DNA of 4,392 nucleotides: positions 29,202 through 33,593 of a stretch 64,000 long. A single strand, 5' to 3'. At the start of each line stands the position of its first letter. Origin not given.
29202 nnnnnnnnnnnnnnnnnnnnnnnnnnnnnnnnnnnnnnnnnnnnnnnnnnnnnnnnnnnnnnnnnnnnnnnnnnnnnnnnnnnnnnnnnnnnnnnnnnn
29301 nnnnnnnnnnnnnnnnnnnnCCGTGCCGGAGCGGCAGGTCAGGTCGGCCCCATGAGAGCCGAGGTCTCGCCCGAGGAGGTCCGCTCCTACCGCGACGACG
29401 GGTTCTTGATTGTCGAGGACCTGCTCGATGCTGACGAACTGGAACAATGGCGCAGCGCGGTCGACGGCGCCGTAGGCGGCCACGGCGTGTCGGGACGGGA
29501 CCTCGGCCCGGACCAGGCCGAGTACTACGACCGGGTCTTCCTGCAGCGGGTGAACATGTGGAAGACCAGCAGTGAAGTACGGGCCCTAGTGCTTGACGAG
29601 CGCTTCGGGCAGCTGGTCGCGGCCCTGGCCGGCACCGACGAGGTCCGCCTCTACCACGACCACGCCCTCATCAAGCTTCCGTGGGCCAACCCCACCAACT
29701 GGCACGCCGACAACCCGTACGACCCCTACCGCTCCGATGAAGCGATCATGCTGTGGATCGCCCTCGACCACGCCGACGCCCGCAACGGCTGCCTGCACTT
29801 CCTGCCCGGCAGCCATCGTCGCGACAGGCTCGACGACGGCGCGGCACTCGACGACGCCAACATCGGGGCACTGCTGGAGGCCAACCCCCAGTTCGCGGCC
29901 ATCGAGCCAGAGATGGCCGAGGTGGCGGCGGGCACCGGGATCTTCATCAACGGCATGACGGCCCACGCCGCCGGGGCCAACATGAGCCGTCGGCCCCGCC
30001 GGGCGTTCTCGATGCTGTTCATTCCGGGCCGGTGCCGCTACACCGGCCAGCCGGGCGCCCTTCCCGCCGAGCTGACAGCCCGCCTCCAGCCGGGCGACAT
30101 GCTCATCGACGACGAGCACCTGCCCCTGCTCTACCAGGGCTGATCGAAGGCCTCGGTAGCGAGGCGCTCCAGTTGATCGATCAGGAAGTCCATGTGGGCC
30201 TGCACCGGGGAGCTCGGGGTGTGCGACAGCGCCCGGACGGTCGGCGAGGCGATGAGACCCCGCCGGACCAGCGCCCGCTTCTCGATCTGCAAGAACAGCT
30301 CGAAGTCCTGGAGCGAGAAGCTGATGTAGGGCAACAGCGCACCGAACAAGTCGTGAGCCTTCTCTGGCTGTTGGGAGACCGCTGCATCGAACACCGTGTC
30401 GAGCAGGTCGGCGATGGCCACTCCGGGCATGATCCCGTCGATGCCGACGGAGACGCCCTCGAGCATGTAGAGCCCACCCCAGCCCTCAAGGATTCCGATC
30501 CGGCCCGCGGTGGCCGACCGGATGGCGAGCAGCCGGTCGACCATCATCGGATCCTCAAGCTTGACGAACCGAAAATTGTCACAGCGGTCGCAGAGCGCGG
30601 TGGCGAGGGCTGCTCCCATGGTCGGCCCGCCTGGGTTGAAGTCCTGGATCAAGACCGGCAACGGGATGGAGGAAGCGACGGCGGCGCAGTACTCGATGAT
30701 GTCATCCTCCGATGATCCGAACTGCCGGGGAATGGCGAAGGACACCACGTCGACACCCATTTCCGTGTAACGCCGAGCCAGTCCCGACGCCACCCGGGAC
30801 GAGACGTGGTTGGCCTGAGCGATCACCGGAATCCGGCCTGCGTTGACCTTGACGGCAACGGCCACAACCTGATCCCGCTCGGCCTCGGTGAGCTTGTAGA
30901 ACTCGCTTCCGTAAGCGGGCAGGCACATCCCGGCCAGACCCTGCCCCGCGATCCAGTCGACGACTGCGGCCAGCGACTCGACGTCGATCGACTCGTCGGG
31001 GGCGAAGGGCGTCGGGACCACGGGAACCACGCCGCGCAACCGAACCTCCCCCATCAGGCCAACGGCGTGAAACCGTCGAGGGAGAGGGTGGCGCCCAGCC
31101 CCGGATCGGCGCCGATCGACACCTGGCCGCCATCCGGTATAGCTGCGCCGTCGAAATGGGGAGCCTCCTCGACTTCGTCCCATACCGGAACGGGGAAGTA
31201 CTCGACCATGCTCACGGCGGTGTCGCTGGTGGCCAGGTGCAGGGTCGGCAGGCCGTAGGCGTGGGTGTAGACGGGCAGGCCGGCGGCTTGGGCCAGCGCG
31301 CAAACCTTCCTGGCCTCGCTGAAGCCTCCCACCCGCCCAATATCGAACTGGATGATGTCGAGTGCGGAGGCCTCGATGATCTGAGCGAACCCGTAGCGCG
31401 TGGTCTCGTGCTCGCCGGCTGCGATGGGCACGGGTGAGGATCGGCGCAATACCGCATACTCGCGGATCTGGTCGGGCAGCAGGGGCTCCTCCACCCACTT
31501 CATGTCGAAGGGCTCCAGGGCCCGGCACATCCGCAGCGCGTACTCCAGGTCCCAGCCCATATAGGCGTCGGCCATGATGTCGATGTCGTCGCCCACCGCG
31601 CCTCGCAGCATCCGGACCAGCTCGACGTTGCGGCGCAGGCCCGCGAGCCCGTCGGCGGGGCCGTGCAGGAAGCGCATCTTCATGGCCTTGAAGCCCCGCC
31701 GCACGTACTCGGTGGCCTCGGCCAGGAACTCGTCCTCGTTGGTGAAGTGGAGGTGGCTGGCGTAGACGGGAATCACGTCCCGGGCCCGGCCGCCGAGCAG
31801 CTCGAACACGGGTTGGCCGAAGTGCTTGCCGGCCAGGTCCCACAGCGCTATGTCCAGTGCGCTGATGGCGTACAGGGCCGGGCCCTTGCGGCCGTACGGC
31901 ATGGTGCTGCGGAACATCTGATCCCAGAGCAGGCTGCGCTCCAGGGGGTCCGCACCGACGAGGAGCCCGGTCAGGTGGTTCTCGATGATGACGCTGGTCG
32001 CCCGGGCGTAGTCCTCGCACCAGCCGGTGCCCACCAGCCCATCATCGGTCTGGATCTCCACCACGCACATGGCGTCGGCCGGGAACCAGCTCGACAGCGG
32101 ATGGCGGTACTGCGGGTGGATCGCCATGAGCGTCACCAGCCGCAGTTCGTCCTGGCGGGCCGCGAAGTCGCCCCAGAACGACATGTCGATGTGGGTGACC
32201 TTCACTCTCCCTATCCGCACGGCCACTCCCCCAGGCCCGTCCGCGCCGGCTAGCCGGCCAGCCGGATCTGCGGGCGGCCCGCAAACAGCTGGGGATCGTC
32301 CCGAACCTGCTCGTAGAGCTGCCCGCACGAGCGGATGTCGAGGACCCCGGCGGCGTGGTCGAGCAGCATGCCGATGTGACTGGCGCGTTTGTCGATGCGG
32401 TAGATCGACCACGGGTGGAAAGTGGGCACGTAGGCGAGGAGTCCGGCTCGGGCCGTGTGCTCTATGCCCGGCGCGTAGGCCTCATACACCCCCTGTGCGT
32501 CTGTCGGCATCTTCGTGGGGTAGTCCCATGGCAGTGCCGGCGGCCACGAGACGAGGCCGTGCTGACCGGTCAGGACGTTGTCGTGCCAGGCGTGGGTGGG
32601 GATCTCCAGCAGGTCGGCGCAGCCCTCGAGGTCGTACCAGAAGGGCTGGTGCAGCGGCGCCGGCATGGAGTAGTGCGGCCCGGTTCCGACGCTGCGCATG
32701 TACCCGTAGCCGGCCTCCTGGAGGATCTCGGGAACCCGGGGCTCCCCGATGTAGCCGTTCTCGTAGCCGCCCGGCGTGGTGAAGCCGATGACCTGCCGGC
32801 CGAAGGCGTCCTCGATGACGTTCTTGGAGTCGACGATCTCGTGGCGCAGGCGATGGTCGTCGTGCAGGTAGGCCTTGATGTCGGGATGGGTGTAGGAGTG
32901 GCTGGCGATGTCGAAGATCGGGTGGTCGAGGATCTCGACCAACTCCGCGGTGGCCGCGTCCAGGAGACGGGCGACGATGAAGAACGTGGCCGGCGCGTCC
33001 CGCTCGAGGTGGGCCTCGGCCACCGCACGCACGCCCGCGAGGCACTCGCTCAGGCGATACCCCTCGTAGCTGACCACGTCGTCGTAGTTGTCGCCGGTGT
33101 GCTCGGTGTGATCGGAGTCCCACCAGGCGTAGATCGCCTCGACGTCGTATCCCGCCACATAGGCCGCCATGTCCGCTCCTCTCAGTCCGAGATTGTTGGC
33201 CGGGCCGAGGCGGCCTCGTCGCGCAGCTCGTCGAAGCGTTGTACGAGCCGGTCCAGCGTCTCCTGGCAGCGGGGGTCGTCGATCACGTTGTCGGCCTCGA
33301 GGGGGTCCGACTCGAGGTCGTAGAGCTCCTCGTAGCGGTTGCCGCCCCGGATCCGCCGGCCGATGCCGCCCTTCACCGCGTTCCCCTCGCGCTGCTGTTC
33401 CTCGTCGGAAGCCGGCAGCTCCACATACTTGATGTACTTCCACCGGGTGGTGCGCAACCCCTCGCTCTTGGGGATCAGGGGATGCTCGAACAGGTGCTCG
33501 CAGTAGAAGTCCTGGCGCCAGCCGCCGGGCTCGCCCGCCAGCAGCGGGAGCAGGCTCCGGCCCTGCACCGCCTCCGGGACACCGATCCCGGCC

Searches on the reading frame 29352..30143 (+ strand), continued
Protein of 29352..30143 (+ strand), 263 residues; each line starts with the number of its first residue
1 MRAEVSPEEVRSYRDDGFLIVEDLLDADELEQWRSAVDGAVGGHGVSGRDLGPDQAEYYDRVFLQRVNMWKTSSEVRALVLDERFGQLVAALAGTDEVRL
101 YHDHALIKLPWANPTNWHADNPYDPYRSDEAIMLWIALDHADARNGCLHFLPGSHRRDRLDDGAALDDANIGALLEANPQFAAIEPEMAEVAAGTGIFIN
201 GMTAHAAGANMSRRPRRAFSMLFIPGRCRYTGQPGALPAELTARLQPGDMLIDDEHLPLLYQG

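Call 81: search_protein_families(library=pfam, proteins=[L079:1109-2080:-, L079:2179-3171:-, L079:3199-4059:-, L079:4067-5140:-, L079:5317-7206:-, L079:7740-9131:+, L079:10060-11064:+, L079:11064-11780:+, L079:12105-12902:+, L079:12889-15681:+], max_evalue=0.0001)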
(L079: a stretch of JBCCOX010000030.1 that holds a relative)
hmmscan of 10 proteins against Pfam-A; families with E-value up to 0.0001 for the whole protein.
L079:1109-2080:- (323 aa): 3 families
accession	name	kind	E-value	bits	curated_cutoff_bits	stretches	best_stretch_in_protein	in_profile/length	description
PF00005.33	ABC_tran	-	4.2e-27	95.8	25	1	34-184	4-136/137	ABC transporter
PF08352.17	oligo_HPY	-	1.3e-16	61.1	27.1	1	236-301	1-65/65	Oligopeptide/dipeptide transporter, C-terminal region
PF13401.12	AAA_22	-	3.8e-05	24.4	27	0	40-213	4-121/130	AAA domain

L079:2179-3171:- (330 aa): 3 families
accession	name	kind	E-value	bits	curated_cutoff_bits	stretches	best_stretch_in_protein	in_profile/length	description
PF00005.33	ABC_tran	-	4.9e-26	92.4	25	1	29-189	2-137/137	ABC transporter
PF08352.17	oligo_HPY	-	1.1e-20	74.2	27.1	1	240-303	1-65/65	Oligopeptide/dipeptide transporter, C-terminal region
PF13304.12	AAA_21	-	2.1e-07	31.7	27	0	158-222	235-301/304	AAA domain, putative AbiEii toxin, Type IV TA system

L079:3199-4059:- (286 aa): 1 family
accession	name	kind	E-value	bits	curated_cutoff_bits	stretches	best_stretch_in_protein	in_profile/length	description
PF00528.27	BPD_transp_1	-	9.8e-16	58.4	26.4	1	91-278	1-183/184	Binding-protein-dependent transport system inner membrane component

L079:4067-5140:- (357 aa): 1 family
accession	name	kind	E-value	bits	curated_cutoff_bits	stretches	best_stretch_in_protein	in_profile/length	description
PF00528.27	BPD_transp_1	-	7e-31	107.8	26.4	1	151-355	1-183/184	Binding-protein-dependent transport system inner membrane component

L079:5317-7206:- (629 aa): 1 family
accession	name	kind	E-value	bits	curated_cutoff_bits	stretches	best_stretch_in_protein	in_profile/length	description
PF00496.27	SBP_bac_5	-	8e-39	134.2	32.4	1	82-505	5-348/368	Bacterial extracellular solute-binding proteins, family 5 Middle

L079:7740-9131:+ (463 aa): 3 families
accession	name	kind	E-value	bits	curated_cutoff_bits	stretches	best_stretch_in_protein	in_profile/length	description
PF00884.28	Sulfatase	-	1.3e-54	186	25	1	6-314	1-301/301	Sulfatase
PF16347.10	SGSH_C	-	2.8e-20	73.4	29.3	1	265-408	4-151/154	N-sulphoglucosamine sulphohydrolase, C-terminal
PF01663.27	Phosphodiest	-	1.3e-09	38.6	23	0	9-66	2-56/342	Type I phosphodiesterase / nucleotide pyrophosphatase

L079:10060-11064:+ (334 aa): 3 families
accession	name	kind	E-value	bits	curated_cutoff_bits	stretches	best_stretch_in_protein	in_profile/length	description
PF01408.29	GFO_IDH_MocA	-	3.6e-26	92.7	24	1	3-124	1-118/120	Oxidoreductase family, NAD-binding Rossmann fold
PF22725.1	GFO_IDH_MocA_C3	-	5.2e-12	46.3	27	1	137-250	4-123/124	GFO/IDH/MocA C-terminal domain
PF02894.22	GFO_IDH_MocA_C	-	9.4e-07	29.3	22.9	1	139-334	2-218/218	Oxidoreductase family, C-terminal alpha/beta domain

L079:11064-11780:+ (238 aa): 1 family
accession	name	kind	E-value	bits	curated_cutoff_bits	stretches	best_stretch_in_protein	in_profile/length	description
PF13469.12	Sulfotransfer_3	-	4.9e-16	60.1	27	1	5-202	3-213/216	Sulfotransferase family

L079:12105-12902:+ (265 aa): 1 family
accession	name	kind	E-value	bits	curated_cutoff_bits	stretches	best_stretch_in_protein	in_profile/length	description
PF01261.30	AP_endonuc_2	-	1.1e-31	110.9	31.1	1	19-236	1-232/249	Xylose isomerase-like TIM barrel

L079:12889-15681:+ (930 aa): 5 families
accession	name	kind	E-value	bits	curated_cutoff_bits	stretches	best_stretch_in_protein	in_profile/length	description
PF17389.8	Bac_rhamnosid6H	-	7e-119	397.5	24.5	1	444-825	3-339/339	Bacterial alpha-L-rhamnosidase 6 hairpin glycosidase domain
PF08531.16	Bac_rhamnosid_N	-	3.3e-58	196.8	25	1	157-323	2-170/172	Alpha-L-rhamnosidase N-terminal domain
PF25788.1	Ig_Rha78A_N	-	4e-40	136.7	27.4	1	14-122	2-105/105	Rha78A-like, N-terminal immunoglobulin domain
PF05592.18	Bac_rhamnosid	-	3.6e-31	107.6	22.2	1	342-438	6-102/102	Bacterial alpha-L-rhamnosidase concanavalin-like domain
PF17390.7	Bac_rhamnosid_C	-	5.1e-20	71.5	22.1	1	830-900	2-72/78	Bacterial alpha-L-rhamnosidase C-terminal domain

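Call 83: search_protein_families(library=ncbifam, proteins=[L083:18334-19461:+, L010:13190-14401:+, L010:11050-12972:+, L083:19543-20349:+], max_evalue=1e-10)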
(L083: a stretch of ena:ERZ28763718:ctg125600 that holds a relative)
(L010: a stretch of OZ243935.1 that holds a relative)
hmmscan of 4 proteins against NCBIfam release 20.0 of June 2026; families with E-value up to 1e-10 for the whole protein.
L083:18334-19461:+ (375 aa): 11 families
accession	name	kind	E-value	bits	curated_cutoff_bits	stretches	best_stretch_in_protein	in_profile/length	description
NF010624.0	PRK14017.1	equivalog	2.1e-49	168.6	311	1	26-372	16-360/382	galactonate dehydratase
NF040790.2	glucon_galact_dh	equivalog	3e-45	154.7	750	1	1-373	1-370/390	bifunctional D-gluconate/D-galactonate dehydratase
NF047820.1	TalGalacDh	equivalog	1.5e-44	152.5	500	1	25-368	38-360/371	L-talarate/galactarate dehydratase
NF043051.1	ManoateDhtManD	equivalog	2.1e-43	148.7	550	2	24-165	17-152/403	D-mannonate dehydratase ManD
NF011654.0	PRK15072.1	subfamily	5.7e-41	140.7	430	2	24-165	17-152/404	D-galactonate dehydratase family protein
NF040866.1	AraD_Arch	equivalog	1.3e-37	129.7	650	1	25-373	34-370/372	arabinonate dehydratase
NF011968.0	PRK15440.1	equivalog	4.4e-33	114.7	393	1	28-369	62-388/395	L-rhamnonate dehydratase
TIGR02534.1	mucon_cyclo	subfamily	2.1e-30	106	334.95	1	24-372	28-365/368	muconate/chloromuconate family cycloisomerase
NF043002.1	HProlDhtase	equivalog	8.3e-19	67.7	500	1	26-368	34-358/366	cis-3-hydroxy-L-proline dehydratase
TIGR01928.1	menC_lowGC_arch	equivalog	2.1e-16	59.9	200.65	1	23-334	21-313/325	o-succinylbenzoate synthase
NF041118.1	A_G_epim_Thtga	equivalog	1.2e-12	47.6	500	1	29-318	35-306/341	L-Ala-D/L-Glu epimerase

L010:13190-14401:+ (403 aa): 11 families
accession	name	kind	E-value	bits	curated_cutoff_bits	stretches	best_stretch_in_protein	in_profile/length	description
NF010624.0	PRK14017.1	equivalog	1.3e-51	175.9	311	1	51-399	14-359/382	galactonate dehydratase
NF040790.2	glucon_galact_dh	equivalog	3.3e-45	154.6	750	1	29-400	1-369/390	bifunctional D-gluconate/D-galactonate dehydratase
NF043051.1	ManoateDhtManD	equivalog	1.2e-44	152.7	550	2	52-189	17-148/403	D-mannonate dehydratase ManD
NF047820.1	TalGalacDh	equivalog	1.3e-41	142.8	500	1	53-396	38-360/371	L-talarate/galactarate dehydratase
NF011654.0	PRK15072.1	subfamily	2.1e-41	142.2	430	2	208-402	194-386/404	D-galactonate dehydratase family protein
NF040866.1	AraD_Arch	equivalog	3.7e-38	131.5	650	1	53-400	34-369/372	arabinonate dehydratase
NF011968.0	PRK15440.1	equivalog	4.3e-37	127.9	393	1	56-396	62-387/395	L-rhamnonate dehydratase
TIGR02534.1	mucon_cyclo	subfamily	5.2e-33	114.6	334.95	1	52-400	28-365/368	muconate/chloromuconate family cycloisomerase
NF043002.1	HProlDhtase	equivalog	3e-20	72.4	500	1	54-397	34-359/366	cis-3-hydroxy-L-proline dehydratase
TIGR01928.1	menC_lowGC_arch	equivalog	2.6e-17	62.9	200.65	1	50-324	20-274/325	o-succinylbenzoate synthase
TIGR03247.1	glucar-dehydr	equivalog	5.4e-11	41.9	828.7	0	264-399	269-404/441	glucarate dehydratase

L010:11050-12972:+ (640 aa): 0 families

L083:19543-20349:+ (268 aa): 202 families (the best 25 are shown)
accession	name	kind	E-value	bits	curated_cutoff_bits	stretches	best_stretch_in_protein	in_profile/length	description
NF004198.0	PRK05653.1-3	equivalog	1.8e-64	217.5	296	1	7-257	6-246/248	3-oxoacyl-ACP reductase FabG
NF005559.1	PRK07231.1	subfamily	6e-63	212.6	215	1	8-258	4-248/249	glucose 1-dehydrogenase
NF005309.0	PRK06841.1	subfamily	1.6e-61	208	286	1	8-257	15-252/255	GolD/DthD family dehydrogenase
NF009466.0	PRK12826.1-2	subfamily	2.2e-59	200.9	222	1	8-258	3-245/248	3-oxoacyl-ACP reductase FabG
NF004791.0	PRK06138.1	equivalog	2.2e-55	187.7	312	1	8-258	5-250/252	SDR family oxidoreductase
TIGR01963.1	PHB_DH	subfamily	6.3e-55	186.2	307.05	1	9-257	2-252/255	3-hydroxybutyrate dehydrogenase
NF009093.0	PRK12429.1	subfamily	1.5e-54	185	258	1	8-257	5-256/259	3-hydroxybutyrate dehydrogenase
NF005472.0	PRK07067.1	equivalog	1.7e-54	185.1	338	1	8-257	6-254/257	L-iditol 2-dehydrogenase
NF009468.0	PRK12826.1-4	equivalog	5.1e-54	183.6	318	1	8-258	7-248/256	SDR family oxidoreductase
NF005469.0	PRK07063.1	equivalog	6e-53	180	306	1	8-257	7-254/260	SDR family oxidoreductase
NF052558.1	MBtsdlDhBudC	equivalog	1.6e-52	178.6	270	1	10-258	5-242/250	meso-2,3-butanediol dehydrogenase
TIGR01830.1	3oxo_ACP_reduc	equivalog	4.1e-52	177.3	297.75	1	11-257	1-238/239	3-oxoacyl-[acyl-carrier-protein] reductase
TIGR02415.1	23BDH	subfamily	2.8e-51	174.4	304.35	1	10-258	2-252/254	acetoin reductase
NF004202.0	PRK05653.2-2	equivalog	8.1e-51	173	333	1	7-257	6-247/259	3-oxoacyl-ACP reductase FabG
NF047923.1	pyridox_DH_SDR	equivalog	9.2e-51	172.7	325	1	8-258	3-241/243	pyridoxal 4-dehydrogenase, SDR-type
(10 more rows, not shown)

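Call 99: search_protein_families(library=pfam, proteins=[L010:3-1427:+, L010:1480-3222:+, L010:3263-4174:+, L010:4405-5802:+, L010:5799-7616:+, L010:7718-8521:+, L010:14794-15954:-, L010:16116-16958:+, L010:18287-19666:-, L010:19771-20619:-], max_evalue=0.0001)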
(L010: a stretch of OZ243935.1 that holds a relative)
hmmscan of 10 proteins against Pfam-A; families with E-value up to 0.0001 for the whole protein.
L010:3-1427:+ (474 aa): 3 families
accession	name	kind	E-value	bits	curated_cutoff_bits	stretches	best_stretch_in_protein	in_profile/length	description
PF00884.28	Sulfatase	-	6.1e-53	180.5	25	1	9-358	1-300/301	Sulfatase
PF16347.10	SGSH_C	-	1.7e-21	77.4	29.3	1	307-461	1-151/154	N-sulphoglucosamine sulphohydrolase, C-terminal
PF01663.27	Phosphodiest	-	5.1e-09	36.6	23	1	12-73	2-60/342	Type I phosphodiesterase / nucleotide pyrophosphatase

L010:1480-3222:+ (580 aa): 1 family
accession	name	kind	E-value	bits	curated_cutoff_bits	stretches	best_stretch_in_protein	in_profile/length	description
PF05721.19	PhyH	-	1.8e-19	71.3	22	1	289-496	1-213/213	Phytanoyl-CoA dioxygenase (PhyH)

L010:3263-4174:+ (303 aa): 1 family
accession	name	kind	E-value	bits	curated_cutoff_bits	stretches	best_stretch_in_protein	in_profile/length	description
PF02633.19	Creatininase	-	1e-22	81.2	31.3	1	19-211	5-195/238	Creatinine amidohydrolase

L010:4405-5802:+ (465 aa): 0 families

L010:5799-7616:+ (605 aa): 1 family
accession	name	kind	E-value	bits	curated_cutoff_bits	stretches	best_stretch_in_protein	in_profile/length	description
PF06917.19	Pectate_lyase_2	-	5e-83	279.9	26.6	1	50-496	2-448/491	Periplasmic pectate lyase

L010:7718-8521:+ (267 aa): 1 family
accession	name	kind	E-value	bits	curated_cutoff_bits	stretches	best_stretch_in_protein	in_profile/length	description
PF05721.19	PhyH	-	4e-20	73.4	22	1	21-217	2-211/213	Phytanoyl-CoA dioxygenase (PhyH)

L010:14794-15954:- (386 aa): 2 families
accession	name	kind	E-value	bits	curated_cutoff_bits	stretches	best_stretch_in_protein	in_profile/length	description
PF13378.12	MR_MLE_C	-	2.4e-48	165.2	29.4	1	133-361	4-218/219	Enolase C-terminal domain-like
PF02746.21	MR_MLE_N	-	1.3e-20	74.2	22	1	19-110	29-117/117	Mandelate racemase / muconate lactonizing enzyme, N-terminal domain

L010:16116-16958:+ (280 aa): 1 family
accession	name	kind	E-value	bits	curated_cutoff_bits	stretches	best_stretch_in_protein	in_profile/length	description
PF00795.27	CN_hydrolase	-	3e-31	109.1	23.2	1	7-251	1-251/256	Carbon-nitrogen hydrolase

L010:18287-19666:- (459 aa): 5 families
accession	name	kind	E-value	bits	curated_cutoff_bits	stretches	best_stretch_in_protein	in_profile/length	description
PF03721.20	UDPG_MGDP_dh_N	-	3.1e-50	170.8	27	1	1-186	1-186/187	UDP-glucose/GDP-mannose dehydrogenase family, NAD binding domain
PF00984.24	UDPG_MGDP_dh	-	3.9e-36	123.5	25.4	1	220-310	2-92/94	UDP-glucose/GDP-mannose dehydrogenase family, central domain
PF03720.21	UDPG_MGDP_dh_C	-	2.6e-31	108.5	30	1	334-442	1-102/103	UDP-glucose/GDP-mannose dehydrogenase family, UDP binding domain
PF01210.29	NAD_Gly3P_dh_N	-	8.4e-06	26.3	23.1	1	2-141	1-125/158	NAD-dependent glycerol-3-phosphate dehydrogenase N-terminus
PF03807.23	F420_oxidored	-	2.1e-05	25.5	21.6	0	2-83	1-68/94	NADP oxidoreductase coenzyme F420-dependent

L010:19771-20619:- (282 aa): 3 families
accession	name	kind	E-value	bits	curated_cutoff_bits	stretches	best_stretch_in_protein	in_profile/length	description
PF07726.17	AAA_3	-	2e-60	202.9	27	1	2-130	6-131/131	ATPase family associated with various cellular activities (AAA)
PF17863.7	AAA_lid_2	-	1.1e-16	60.8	22.7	1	207-271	9-73/74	AAA lid domain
PF07728.20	AAA_5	-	2.2e-10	41.1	22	1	2-128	6-139/139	AAA domain (dynein-related subfamily)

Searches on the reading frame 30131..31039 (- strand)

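Call 44: search_protein_families(library=ncbifam, proteins=[window:30131-31039:-], max_evalue=0.00001)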
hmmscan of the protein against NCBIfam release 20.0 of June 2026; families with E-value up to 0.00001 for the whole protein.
window:30131-31039:- (302 aa): 6 families
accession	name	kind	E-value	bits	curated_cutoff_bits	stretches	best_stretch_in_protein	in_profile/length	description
TIGR03249.1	KdgD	equivalog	9.7e-15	54.4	373.95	1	8-186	16-190/299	5-dehydro-4-deoxyglucarate dehydratase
NF002958.0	PRK03620.1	subfamily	1.5e-14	53.6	278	1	10-156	20-162/307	5-dehydro-4-deoxyglucarate dehydratase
TIGR02313.1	HpaI-NOT-DapA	exception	4.6e-13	48.6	396.7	1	1-137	1-137/294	2,4-dihydroxyhept-2-ene-1,7-dioic acid aldolase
NF003164.0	PRK04147.1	equivalog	1e-11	44.7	281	1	1-131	4-135/294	N-acetylneuraminate lyase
TIGR00674.1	dapA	equivalog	2.8e-11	42.8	206.15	1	5-134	3-132/286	4-hydroxy-tetrahydrodipicolinate synthase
TIGR00683.1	nanA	equivalog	3.3e-10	39.8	382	1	1-125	1-125/293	N-acetylneuraminate lyase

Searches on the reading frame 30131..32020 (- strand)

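Call 5: search_protein_families(library=pfam, proteins=[window:30131-32020:-], max_evalue=0.01)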
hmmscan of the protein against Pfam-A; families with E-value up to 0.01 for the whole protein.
window:30131-32020:- (629 aa): 1 family
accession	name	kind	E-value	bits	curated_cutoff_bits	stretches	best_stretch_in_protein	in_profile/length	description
PF00701.28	DHDPS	-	6.8e-18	64.8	22.1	1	328-596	2-268/289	Dihydrodipicolinate synthetase family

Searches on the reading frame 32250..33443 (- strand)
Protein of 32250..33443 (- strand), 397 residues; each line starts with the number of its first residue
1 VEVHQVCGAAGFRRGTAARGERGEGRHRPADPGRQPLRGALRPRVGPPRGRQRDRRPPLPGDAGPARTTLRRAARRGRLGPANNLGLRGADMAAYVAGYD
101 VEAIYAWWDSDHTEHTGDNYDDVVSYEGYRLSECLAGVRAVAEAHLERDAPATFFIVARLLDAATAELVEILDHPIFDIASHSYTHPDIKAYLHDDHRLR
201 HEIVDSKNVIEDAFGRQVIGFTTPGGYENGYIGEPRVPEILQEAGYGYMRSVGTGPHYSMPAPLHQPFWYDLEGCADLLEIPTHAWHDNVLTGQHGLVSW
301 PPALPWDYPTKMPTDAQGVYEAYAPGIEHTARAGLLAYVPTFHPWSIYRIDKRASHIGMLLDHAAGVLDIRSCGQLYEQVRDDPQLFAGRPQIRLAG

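Call 5: search_protein_families(library=pfam, proteins=[window:32250-33443:-], max_evalue=0.01)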
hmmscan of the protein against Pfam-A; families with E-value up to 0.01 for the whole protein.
window:32250-33443:- (397 aa): 1 family
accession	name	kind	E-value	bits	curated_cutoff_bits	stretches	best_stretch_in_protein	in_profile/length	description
PF01522.26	Polysacc_deac_1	-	4.9e-12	46.3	23.1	1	147-232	30-112/124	Polysaccharide deacetylase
